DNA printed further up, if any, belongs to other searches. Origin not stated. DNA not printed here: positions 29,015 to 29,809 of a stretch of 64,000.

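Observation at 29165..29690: Single-gene low-GC cassette on the 3' end of a UvrA paralog encodes an orphan protein with an ADP-ribosyltransferase-like motif pattern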

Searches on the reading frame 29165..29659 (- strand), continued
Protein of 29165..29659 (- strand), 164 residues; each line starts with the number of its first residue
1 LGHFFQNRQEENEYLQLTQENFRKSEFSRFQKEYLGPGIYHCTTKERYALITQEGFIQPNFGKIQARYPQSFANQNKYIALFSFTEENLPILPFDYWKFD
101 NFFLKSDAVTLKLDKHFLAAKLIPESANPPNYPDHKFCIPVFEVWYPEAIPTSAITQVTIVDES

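Call 34: list_cluster_members(proteins=[P0004, P0005, P0006, P0007, P0008, P0009, P0010, P0011, P0012, P0014])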
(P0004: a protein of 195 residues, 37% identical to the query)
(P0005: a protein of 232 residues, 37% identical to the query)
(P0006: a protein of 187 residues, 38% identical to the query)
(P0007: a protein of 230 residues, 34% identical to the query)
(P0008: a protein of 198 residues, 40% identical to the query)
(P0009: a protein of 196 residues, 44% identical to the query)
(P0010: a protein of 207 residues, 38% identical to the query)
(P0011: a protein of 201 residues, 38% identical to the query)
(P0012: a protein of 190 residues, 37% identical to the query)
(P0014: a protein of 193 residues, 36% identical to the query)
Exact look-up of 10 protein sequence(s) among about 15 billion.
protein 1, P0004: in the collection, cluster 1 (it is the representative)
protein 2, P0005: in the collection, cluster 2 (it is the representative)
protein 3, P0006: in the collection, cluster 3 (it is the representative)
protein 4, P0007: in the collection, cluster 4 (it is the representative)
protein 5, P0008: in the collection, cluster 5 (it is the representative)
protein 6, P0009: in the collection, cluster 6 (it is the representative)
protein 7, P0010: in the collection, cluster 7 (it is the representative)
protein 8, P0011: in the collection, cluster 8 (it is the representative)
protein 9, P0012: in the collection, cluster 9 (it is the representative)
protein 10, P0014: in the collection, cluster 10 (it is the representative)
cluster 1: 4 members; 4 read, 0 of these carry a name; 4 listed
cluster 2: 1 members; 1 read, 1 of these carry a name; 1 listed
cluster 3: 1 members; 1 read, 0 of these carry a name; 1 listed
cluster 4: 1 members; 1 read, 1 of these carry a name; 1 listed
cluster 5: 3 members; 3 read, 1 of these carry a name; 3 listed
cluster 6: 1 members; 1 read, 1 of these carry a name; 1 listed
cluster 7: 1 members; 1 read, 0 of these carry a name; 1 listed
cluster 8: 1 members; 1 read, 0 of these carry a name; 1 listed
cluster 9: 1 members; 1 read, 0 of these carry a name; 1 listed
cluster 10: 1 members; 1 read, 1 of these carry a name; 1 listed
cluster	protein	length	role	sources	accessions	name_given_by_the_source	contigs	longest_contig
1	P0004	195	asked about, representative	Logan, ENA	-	-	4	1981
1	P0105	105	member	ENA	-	-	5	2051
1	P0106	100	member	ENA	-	-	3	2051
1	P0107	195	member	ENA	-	-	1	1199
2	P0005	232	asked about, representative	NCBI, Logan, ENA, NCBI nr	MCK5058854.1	MAG: hypothetical protein KAT34_19560 [Candidatus Aminicenantes bacterium] | hypothetical protein [Candidatus Aminicenantes bacterium]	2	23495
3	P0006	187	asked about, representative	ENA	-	-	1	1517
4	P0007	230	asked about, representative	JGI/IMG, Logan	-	hypothetical protein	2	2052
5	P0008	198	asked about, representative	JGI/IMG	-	hypothetical protein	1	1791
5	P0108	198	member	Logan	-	-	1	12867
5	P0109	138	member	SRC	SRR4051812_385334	-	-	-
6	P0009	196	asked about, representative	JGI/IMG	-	hypothetical protein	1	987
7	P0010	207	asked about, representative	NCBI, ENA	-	-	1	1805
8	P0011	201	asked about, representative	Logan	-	-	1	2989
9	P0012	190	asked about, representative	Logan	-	-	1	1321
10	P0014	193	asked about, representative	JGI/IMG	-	hypothetical protein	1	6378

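Call 35: find_encoding_contigs(protein=P0005, flank=10000, max_places=2)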
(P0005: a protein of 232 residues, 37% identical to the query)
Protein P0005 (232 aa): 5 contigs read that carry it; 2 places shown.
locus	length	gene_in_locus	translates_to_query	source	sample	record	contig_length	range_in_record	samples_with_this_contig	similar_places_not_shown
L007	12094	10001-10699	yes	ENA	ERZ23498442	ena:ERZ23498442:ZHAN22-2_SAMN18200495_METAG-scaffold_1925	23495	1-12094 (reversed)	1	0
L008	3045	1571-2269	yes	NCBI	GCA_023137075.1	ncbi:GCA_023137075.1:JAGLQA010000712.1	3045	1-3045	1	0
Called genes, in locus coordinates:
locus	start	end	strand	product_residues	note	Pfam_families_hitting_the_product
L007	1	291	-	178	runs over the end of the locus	-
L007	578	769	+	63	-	-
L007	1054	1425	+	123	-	PF00072:Response_reg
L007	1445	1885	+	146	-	PF02580:Tyr_Deacylase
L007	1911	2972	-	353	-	-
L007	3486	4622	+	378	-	PF13776:DUF4172, PF02661:Fic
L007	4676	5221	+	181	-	PF01042:Ribonuc_L-PSP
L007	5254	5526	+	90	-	PF00708:Acylphosphatase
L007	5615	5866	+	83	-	PF09723:Zn_ribbon_8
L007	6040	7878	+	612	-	PF08439:Peptidase_M3_N, PF01432:Peptidase_M3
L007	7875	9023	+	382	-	-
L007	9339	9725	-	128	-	-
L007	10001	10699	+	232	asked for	-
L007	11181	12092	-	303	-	?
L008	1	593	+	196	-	?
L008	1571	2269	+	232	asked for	-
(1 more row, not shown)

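Call 36: find_encoding_contigs(protein=P0108, flank=10000, max_places=2)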
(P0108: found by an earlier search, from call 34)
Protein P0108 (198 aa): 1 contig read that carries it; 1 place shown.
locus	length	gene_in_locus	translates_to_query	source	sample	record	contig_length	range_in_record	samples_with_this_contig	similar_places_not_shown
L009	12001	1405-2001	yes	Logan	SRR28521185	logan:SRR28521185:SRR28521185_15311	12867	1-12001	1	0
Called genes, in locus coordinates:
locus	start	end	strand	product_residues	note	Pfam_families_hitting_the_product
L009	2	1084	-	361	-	?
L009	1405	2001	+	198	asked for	-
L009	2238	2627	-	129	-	-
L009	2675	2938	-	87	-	-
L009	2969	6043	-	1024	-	PF02811:PHP, PF07733:DNA_pol3_alpha, PF17657:DNA_pol3_finger, PF14579:HHH_6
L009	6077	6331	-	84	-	PF20114:DUF6504 (weak)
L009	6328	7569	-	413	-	PF00817:IMS, PF11799:IMS_C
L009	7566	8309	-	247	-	PF00154:RecA_N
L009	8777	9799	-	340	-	PF13646:HEAT_2 (weak)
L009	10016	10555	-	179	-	-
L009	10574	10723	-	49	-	-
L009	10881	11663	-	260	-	PF00756:Esterase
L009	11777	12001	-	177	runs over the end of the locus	PF01243:PNPOx_N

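Call 37: list_cluster_members(proteins=[P0017, P0018, P0019, P0020, P0021, P0022, P0024, P0025, P0026, P0028])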
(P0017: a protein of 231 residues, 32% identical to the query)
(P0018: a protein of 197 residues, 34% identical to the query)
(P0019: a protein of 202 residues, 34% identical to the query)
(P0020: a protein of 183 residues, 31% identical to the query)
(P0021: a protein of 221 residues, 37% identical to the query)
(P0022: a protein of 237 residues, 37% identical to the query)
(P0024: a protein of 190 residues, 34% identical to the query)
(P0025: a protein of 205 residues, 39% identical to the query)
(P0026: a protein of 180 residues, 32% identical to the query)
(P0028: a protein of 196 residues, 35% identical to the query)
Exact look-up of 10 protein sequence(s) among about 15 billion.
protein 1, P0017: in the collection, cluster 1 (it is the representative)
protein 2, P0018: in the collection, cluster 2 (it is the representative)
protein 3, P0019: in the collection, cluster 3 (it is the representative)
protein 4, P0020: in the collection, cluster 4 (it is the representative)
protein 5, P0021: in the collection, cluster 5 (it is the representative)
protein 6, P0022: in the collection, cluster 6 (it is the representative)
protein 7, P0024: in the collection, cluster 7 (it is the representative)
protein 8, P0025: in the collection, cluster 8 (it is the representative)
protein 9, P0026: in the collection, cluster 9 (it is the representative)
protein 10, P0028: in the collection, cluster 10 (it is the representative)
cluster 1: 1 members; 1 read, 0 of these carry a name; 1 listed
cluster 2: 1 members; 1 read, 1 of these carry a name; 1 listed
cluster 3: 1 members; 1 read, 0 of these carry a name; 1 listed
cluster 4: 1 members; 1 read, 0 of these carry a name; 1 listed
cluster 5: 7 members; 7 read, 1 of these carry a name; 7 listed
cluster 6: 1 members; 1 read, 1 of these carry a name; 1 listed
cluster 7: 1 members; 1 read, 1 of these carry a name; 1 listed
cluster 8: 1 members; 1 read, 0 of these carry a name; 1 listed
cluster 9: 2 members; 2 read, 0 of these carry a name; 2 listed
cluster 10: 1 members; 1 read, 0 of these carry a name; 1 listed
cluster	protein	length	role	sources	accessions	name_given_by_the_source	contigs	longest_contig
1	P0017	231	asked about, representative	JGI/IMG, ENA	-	-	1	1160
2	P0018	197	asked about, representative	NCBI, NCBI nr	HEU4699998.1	MAG TPA: hypothetical protein VFS40_12520 [Gemmatimonadales bacterium] | hypothetical protein [Gemmatimonadales bacterium]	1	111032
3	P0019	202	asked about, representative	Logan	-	-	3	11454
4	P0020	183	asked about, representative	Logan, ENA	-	-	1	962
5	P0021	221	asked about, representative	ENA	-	-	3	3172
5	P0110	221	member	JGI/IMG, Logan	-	hypothetical protein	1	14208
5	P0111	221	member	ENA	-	-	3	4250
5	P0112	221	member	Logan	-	-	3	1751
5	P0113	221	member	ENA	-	-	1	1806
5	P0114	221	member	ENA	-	-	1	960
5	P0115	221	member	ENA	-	-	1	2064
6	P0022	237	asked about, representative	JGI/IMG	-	hypothetical protein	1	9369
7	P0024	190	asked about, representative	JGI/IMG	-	hypothetical protein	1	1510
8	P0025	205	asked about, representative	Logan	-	-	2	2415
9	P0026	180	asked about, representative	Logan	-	-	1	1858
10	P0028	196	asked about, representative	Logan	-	-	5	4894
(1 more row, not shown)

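Call 39: find_encoding_contigs(protein=P0018, flank=10000, max_places=1)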
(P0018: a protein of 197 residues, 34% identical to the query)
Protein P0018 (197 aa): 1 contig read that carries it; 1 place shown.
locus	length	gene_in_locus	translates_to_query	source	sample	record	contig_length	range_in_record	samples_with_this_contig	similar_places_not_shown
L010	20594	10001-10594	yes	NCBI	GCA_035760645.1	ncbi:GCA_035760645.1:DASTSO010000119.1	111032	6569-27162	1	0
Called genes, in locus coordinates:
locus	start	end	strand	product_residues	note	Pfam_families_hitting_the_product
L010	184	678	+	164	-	-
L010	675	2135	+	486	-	PF00589:Phage_integrase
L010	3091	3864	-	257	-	PF01135:PCMT (weak), PF02353:CMAS, PF05175:MTS, PF13489:Methyltransf_23, PF13847:Methyltransf_31, PF08241:Methyltransf_11, PF08242:Methyltransf_12, PF13649:Methyltransf_25, +1 more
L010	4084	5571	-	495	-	PF12708:Pect-lyase_RHGA_epim, PF13229:Beta_helix (faint)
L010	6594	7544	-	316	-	PF14279:HNH_5 (weak)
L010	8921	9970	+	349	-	PF28206:Vpar_1526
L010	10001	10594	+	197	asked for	-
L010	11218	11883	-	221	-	-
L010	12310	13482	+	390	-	-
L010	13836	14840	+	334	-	PF12705:PDDEXK_1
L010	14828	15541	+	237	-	PF04542:Sigma70_r2 (weak)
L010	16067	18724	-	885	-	PF00239:Resolvase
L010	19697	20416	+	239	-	PF13020:NOV_C (weak)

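Call 40: find_encoding_contigs(protein=P0019, flank=10000, max_places=2)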
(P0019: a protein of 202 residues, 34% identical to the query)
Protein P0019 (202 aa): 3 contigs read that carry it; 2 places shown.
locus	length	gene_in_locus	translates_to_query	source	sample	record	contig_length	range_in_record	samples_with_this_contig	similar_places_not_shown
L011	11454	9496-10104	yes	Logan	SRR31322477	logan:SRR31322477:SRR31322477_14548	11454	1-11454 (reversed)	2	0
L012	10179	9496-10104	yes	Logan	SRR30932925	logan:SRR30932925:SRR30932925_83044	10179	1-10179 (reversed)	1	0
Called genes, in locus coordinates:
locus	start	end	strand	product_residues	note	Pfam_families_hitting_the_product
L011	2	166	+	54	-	?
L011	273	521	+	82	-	-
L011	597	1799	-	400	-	-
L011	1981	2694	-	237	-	-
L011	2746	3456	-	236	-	-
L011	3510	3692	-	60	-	-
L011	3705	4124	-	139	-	PF05014:Nuc_deoxyrib_tr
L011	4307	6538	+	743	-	-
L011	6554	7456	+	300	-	-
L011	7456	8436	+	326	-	PF01170:UPF0020 (faint), PF01555:N6_N4_Mtase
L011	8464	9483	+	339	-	PF01370:Epimerase, PF16363:GDP_Man_Dehyd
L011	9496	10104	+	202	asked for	-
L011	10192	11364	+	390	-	PF01553:Acyltransferase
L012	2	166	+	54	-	?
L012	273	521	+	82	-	-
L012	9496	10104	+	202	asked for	-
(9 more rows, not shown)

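Call 41: find_encoding_contigs(protein=P0110, flank=10000, max_places=2)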
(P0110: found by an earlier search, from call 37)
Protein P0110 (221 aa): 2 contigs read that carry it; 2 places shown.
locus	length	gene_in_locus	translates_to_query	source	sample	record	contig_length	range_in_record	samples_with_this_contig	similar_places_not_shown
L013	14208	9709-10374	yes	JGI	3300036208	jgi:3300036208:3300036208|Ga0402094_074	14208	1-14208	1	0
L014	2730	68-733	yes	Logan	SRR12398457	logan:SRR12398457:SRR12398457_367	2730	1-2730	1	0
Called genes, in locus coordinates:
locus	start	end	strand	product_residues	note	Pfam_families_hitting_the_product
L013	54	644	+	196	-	PF13489:Methyltransf_23, PF01209:Ubie_methyltran, PF01135:PCMT, PF01596:Methyltransf_3, PF13847:Methyltransf_31, PF08241:Methyltransf_11, PF08242:Methyltransf_12, PF13649:Methyltransf_25, +4 more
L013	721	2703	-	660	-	PF23161:HTH_RNase_II, PF00773:RNB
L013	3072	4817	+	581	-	PF00664:ABC_membrane, PF02463:SMC_N (weak), PF00005:ABC_tran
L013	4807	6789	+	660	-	PF00664:ABC_membrane, PF00005:ABC_tran, PF02463:SMC_N (weak)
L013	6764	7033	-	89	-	-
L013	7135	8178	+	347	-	PF08100:Dimerisation, PF00891:Methyltransf_2, PF13489:Methyltransf_23 (weak), PF08242:Methyltransf_12 (weak)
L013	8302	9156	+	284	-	PF05448:AXE1 (faint), PF20434:BD-FAE (faint), PF00561:Abhydrolase_1, PF12146:Hydrolase_4, PF12697:Abhydrolase_6 (weak), PF00326:Peptidase_S9 (weak)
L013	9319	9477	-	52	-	-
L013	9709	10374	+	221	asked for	-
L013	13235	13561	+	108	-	PF02810:SEC-C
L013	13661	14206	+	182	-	?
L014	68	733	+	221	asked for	-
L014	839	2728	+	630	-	?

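Call 53: search_dna_similar(query=window:29165-29659:-, collection=phages, mode=protein, max_evalue=0.01)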
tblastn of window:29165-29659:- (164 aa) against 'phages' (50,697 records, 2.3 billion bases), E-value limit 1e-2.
No match.

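Call 54: search_dna_similar(query=window:29165-29659:-, collection=plasmids, mode=protein, max_evalue=0.01)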
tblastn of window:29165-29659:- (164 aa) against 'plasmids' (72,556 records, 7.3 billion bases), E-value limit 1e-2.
No match.

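Call 55: find_related_loci(query=window:29165-29659:-, collection=viral_contigs, flank=8000)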
Query window:29165-29659:- (164 aa) in viral_contigs; peptide patterns used: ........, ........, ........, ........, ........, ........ (x = any residue, [..] = any of these).
1 stretches matched a pattern, but none encodes a relative of the query by tblastn (E <= 1e-3).

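Call 58: find_related_loci(query=A3, collection=metagenome_contigs, flank=8000)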
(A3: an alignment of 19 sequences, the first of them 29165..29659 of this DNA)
Query A3 (164 aa) in metagenome_contigs; peptide patterns used: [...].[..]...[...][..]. (x = any residue, [..] = any of these).
21 stretches matched a pattern; 13 encode a relative of the query (tblastn E <= 1e-3); 13 distinct loci.
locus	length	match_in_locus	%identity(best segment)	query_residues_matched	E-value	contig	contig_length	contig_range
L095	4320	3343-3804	34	12-161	7e-18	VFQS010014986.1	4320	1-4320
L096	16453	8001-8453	37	20-163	7e-17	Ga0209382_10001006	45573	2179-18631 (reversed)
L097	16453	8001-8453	37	20-163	7e-17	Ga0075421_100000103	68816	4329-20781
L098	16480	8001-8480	33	2-161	1e-16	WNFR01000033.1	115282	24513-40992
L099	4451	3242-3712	32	12-155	9e-16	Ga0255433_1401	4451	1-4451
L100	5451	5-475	32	12-155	9e-16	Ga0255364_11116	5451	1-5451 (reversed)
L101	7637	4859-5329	32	12-155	1e-15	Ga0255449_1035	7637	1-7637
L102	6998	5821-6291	32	12-155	1e-15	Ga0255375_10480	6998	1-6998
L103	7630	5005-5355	34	51-161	6e-14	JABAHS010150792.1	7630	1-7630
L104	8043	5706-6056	34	51-161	6e-14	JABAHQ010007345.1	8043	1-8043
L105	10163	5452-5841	34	35-161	4e-12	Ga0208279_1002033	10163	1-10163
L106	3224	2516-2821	37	64-160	6e-12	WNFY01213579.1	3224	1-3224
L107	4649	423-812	30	35-161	5e-9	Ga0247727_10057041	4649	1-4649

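Call 61: search_protein_families(library=pfam, proteins=[L095:2258-3313:+, L095:3-2117:+, L096:7608-7916:+, L096:8621-10306:-, L098:8805-9452:+, L101:5457-6185:+, L104:6185-6499:+, L105:3897-4622:+, L105:1911-2993:-, L107:1093-1974:+], max_evalue=0.001)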
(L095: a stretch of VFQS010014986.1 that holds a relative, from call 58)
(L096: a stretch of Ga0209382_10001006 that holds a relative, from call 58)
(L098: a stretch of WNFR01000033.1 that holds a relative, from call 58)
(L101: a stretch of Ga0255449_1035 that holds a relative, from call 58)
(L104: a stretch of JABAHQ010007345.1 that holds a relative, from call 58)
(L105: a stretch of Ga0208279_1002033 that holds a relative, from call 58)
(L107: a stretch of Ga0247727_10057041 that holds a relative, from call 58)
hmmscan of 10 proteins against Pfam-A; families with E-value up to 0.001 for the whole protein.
L095:2258-3313:+ (351 aa): 0 families

L095:3-2117:+ (704 aa): 28 families (the best 25 are shown)
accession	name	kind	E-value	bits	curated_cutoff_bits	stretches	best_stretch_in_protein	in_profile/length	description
PF07719.23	TPR_2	-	7e-74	238.4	27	7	130-162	2-34/34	Tetratricopeptide repeat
PF00515.34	TPR_1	-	5.5e-71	232.2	27.8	8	203-235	2-34/34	Tetratricopeptide repeat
PF13181.12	TPR_8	-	1.5e-49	162.4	25.7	2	203-234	2-33/34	Tetratricopeptide repeat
PF13414.12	TPR_11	-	5.4e-45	151.3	26.8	3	211-249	3-41/42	TPR repeat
PF13428.12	TPR_14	-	7.3e-39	128.7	23.5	1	203-241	2-40/44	Tetratricopeptide repeat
PF13432.12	TPR_16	-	1.6e-38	131.1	32.7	4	170-235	4-64/65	Tetratricopeptide repeat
PF13431.12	TPR_17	-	1.5e-37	125.1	24.4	1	293-324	2-33/34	Tetratricopeptide repeat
PF13424.12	TPR_12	-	6.8e-37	126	30.1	2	202-267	3-76/77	Tetratricopeptide repeat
PF13371.12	TPR_9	-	1e-27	96.4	35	1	75-128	9-62/73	Tetratricopeptide repeat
PF01239.28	PPTA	-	1.4e-25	87.7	29.5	1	438-467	2-31/32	Protein prenyltransferase alpha subunit repeat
PF23914.1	TPR_CcmH_CycH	-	1.5e-21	77.3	42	1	261-366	41-149/158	Cytochrome c-type biogenesis protein H TPR domain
PF14559.12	TPR_19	-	1.9e-21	76.6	25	2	38-90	2-54/68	Tetratricopeptide repeat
PF25063.1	ARM_TT21_C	-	8.6e-14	52.3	35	1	318-405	109-198/209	Tetratricopeptide repeat protein 21 C-terminal ARM domain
PF13174.12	TPR_6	-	3.1e-13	49.9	26.3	0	203-230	1-28/33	Tetratricopeptide repeat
PF13176.12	TPR_7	-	5.4e-13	48.3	27.9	0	71-96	9-34/36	Tetratricopeptide repeat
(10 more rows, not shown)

L096:7608-7916:+ (102 aa): 1 family
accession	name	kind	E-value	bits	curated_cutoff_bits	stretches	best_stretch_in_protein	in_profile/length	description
PF04362.19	Iron_traffic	-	5.5e-36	122.6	27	1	1-87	1-87/88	Bacterial Fe(2+) trafficking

L096:8621-10306:- (561 aa): 4 families
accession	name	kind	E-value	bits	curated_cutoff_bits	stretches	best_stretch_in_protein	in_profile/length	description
PF00069.31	Pkinase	-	3.3e-45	155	31.7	1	16-264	2-253/263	Protein kinase domain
PF07714.23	PK_Tyr_Ser-Thr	-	6.6e-31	108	23.1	1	16-263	2-249/258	Protein tyrosine and serine/threonine kinase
PF03109.22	ABC1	-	5.9e-05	22.8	22.9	1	89-169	144-219/244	ABC1 atypical kinase-like domain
PF01636.29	APH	-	0.00031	21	23.2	0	101-164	148-197/239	Phosphotransferase enzyme family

L098:8805-9452:+ (215 aa): 0 families

L101:5457-6185:+ (242 aa): 0 families

L104:6185-6499:+ (104 aa): 0 families

L105:3897-4622:+ (241 aa): 0 families

L105:1911-2993:- (360 aa): 1 family
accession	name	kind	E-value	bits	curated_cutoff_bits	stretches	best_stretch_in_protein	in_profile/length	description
PF00589.27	Phage_integrase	-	3.1e-22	79.6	27.1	1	176-326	20-170/172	Phage integrase family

L107:1093-1974:+ (293 aa): 1 family
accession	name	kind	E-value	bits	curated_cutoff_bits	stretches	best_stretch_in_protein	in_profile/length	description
PF18928.5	DUF5677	-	1.2e-23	84.5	27.1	1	61-222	1-164/166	Family of unknown function (DUF5677)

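Call 76: find_related_loci(query=A3, collection=viral_contigs, flank=8000)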
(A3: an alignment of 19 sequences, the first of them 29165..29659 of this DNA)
Query A3 (164 aa) in viral_contigs; peptide patterns used: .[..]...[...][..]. (x = any residue, [..] = any of these).
1 stretches matched a pattern, but none encodes a relative of the query by tblastn (E <= 1e-3).

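Call 79: search_protein_families(library=pfam, proteins=[P0036, P0071, P0041, P0100, P0022, P0038], max_evalue=0.01)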
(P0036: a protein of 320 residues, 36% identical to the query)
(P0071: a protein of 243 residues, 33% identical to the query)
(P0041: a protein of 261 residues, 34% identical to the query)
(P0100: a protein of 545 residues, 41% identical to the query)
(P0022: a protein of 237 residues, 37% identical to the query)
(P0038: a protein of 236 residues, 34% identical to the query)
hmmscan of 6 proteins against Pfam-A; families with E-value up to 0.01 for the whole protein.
P0036 (320 aa): 1 family
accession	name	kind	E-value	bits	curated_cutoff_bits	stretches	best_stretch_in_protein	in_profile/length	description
PF11154.13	DUF2934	-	1.5e-06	28.2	22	1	279-307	8-36/37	Protein of unknown function (DUF2934)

P0071 (243 aa): 0 families

P0041 (261 aa): 0 families

P0100 (545 aa): 1 family
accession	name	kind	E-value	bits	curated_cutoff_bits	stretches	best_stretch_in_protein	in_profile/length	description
PF05965.19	FYRC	-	0.0079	16.8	21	0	21-61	2-42/84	F/Y rich C-terminus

P0022 (237 aa): 0 families

P0038 (236 aa): 0 families
